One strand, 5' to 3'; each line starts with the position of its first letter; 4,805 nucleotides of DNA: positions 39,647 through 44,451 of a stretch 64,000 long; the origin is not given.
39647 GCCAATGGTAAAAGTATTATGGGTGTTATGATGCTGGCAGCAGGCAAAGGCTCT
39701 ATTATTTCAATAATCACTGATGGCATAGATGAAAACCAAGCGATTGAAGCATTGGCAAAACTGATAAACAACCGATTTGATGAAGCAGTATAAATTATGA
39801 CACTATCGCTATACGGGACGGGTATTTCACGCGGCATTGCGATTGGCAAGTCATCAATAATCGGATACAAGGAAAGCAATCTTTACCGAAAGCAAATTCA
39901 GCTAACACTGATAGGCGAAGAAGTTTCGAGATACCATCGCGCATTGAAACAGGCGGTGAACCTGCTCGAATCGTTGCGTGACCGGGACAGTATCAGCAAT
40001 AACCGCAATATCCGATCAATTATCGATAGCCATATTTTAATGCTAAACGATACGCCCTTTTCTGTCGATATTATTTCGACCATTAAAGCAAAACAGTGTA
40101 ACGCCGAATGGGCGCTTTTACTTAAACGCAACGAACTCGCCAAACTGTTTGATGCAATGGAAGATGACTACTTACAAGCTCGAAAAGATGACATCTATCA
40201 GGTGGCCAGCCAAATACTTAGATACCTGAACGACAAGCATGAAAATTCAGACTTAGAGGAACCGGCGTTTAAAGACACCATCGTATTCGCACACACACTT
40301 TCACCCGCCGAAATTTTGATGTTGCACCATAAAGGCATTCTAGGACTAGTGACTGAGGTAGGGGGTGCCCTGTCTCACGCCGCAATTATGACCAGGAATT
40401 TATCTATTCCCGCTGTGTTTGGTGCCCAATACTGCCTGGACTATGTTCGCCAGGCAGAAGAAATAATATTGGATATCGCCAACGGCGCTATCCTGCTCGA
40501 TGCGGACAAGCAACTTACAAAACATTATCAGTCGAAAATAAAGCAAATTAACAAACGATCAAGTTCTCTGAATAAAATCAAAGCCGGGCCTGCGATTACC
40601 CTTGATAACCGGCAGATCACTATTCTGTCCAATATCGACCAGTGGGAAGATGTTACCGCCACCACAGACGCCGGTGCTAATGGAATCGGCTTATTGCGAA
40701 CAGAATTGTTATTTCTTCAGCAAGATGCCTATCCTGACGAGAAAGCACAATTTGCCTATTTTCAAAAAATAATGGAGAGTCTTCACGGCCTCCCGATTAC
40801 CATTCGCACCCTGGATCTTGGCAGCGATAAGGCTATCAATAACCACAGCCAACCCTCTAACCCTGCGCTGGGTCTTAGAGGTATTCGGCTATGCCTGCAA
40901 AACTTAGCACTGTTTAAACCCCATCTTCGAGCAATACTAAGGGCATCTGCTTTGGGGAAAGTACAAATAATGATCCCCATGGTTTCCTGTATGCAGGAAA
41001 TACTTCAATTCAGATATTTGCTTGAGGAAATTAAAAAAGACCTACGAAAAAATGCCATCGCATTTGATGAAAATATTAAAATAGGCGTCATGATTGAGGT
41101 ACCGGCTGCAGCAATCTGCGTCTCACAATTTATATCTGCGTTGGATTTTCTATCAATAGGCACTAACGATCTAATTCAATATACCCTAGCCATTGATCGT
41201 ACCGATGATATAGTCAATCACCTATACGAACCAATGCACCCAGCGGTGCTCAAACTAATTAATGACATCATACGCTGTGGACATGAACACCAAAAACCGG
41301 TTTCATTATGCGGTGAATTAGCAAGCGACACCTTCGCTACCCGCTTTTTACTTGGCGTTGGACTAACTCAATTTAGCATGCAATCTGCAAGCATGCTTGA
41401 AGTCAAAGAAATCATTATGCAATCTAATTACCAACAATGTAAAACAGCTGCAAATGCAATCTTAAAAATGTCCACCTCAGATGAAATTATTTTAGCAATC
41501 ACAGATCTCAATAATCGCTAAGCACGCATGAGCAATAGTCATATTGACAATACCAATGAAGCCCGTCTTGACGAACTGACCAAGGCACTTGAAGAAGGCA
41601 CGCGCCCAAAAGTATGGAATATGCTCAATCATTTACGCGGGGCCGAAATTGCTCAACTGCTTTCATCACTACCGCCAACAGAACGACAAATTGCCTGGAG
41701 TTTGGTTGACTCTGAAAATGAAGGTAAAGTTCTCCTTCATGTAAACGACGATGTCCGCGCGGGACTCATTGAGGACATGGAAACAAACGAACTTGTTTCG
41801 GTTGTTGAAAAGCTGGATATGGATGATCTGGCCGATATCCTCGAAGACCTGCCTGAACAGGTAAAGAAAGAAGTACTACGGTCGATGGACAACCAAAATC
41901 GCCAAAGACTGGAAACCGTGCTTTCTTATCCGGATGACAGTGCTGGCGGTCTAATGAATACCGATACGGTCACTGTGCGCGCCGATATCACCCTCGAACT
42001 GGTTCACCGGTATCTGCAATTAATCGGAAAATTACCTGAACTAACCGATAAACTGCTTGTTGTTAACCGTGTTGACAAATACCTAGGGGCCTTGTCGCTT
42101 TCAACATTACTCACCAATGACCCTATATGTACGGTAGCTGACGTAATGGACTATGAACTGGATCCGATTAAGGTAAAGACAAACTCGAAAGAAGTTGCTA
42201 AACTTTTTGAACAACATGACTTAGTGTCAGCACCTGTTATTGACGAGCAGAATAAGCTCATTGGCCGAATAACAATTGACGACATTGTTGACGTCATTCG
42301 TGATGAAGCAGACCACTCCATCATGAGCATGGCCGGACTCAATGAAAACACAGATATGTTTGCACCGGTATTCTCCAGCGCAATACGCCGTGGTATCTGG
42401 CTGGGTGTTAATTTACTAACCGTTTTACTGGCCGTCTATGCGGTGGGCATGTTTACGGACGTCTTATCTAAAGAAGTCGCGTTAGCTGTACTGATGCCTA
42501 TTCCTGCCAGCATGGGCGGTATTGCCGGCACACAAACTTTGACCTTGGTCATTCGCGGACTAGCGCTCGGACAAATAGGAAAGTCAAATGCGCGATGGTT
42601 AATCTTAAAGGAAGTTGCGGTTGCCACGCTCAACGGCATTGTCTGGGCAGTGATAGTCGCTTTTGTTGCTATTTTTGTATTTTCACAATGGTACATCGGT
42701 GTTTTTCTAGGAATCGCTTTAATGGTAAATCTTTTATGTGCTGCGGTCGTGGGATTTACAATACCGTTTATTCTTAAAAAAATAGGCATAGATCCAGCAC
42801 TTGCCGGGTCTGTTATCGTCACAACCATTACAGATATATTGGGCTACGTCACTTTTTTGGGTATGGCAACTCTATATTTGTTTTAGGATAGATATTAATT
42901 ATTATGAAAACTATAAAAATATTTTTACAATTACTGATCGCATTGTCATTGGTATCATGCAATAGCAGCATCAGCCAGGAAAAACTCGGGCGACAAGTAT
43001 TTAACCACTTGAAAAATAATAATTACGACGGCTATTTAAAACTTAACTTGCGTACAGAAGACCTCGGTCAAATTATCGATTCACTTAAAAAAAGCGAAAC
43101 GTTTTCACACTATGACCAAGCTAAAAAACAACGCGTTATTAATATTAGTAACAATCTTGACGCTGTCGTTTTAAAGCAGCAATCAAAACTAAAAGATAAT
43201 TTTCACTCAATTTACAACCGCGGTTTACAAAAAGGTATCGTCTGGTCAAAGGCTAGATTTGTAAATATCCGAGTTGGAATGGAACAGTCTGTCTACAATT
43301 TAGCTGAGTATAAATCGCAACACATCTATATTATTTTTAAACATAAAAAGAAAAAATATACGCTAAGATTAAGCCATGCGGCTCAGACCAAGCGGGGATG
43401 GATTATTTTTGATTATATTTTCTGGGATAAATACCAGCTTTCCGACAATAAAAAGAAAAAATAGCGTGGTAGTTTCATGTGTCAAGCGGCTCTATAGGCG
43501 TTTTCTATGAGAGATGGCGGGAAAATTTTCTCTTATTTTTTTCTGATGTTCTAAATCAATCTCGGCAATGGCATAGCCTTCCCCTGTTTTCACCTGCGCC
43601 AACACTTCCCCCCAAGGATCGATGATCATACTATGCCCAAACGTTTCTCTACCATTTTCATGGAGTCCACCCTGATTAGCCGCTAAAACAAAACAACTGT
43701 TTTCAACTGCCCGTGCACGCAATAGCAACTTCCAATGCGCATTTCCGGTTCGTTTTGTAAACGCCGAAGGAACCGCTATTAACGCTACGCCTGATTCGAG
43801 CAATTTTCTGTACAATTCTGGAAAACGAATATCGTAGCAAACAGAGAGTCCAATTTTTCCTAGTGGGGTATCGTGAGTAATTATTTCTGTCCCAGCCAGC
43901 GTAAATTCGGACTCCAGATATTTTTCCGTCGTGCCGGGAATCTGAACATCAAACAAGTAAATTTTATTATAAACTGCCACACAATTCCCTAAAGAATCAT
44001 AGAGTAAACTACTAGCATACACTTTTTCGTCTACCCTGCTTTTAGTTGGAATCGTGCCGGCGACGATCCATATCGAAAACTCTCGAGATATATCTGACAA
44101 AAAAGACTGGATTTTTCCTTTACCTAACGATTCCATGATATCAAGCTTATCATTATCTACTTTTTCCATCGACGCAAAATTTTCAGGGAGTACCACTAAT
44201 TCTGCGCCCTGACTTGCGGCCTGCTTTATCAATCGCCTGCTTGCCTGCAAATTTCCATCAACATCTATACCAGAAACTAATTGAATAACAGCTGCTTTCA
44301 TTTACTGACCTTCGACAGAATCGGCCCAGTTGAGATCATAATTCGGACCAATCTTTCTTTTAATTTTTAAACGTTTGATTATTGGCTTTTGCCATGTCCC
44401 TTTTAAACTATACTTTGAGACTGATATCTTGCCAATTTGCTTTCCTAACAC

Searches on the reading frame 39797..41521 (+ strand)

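Call 61: search_protein_families(library=pfam, proteins=[window:39797-41521:+], max_evalue=0.00001)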
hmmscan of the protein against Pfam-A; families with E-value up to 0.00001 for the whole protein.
window:39797-41521:+ (574 aa): 3 families
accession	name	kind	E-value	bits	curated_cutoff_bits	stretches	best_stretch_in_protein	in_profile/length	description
PF02896.24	PEP-utilizers_C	-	2.2e-101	339.3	22.8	1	258-544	4-292/293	PEP-utilising enzyme, PEP-binding domain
PF05524.18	PEP-utilisers_N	-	1.2e-22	80.8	24.4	1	7-129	2-121/121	PEP-utilising enzyme, N-terminal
PF00391.29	PEP-utilizers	-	1.4e-16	60.3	23.1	1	160-230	4-72/72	PEP-utilising enzyme, mobile domain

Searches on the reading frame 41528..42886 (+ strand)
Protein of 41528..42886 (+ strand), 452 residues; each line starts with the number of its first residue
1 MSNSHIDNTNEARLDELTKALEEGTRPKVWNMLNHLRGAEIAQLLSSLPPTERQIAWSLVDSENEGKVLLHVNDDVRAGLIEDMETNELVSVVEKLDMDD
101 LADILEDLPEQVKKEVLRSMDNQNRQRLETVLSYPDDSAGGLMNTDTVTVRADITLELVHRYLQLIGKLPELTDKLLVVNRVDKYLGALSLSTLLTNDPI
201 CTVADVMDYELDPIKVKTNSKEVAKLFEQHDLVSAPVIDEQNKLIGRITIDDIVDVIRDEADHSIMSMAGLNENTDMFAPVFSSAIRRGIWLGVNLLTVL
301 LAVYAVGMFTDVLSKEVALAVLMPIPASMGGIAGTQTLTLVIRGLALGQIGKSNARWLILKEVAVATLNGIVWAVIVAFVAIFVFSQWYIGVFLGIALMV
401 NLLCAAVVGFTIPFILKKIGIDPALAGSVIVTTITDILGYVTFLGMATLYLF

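Call 61: search_protein_families(library=pfam, proteins=[window:41528-42886:+], max_evalue=0.00001)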
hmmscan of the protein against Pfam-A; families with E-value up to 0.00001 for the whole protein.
window:41528-42886:+ (452 aa): 3 families
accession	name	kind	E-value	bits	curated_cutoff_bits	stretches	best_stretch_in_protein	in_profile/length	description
PF01769.21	MgtE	-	1.9e-31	109.4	27.6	1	323-445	1-124/125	Divalent cation transporter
PF03448.22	MgtE_N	-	5.3e-27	94.8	25.9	1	39-137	4-102/102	MgtE intracellular N domain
PF00571.33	CBS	-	7.7e-09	36.2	24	1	203-258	1-56/57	CBS domain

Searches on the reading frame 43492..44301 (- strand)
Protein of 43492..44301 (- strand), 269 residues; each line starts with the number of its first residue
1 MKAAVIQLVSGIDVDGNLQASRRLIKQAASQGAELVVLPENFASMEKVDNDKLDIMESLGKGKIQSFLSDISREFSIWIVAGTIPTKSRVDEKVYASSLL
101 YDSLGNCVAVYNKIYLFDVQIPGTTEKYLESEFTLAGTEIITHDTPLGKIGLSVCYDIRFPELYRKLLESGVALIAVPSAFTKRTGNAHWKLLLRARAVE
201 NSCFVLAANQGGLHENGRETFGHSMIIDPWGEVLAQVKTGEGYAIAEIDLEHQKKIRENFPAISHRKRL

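Call 61: search_protein_families(library=pfam, proteins=[window:43492-44301:-], max_evalue=0.00001)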
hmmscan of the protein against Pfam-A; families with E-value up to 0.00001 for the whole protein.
window:43492-44301:- (269 aa): 1 family
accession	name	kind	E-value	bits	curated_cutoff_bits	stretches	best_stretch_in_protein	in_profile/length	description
PF00795.27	CN_hydrolase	-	6.6e-57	193.2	23.2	1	2-254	1-252/256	Carbon-nitrogen hydrolase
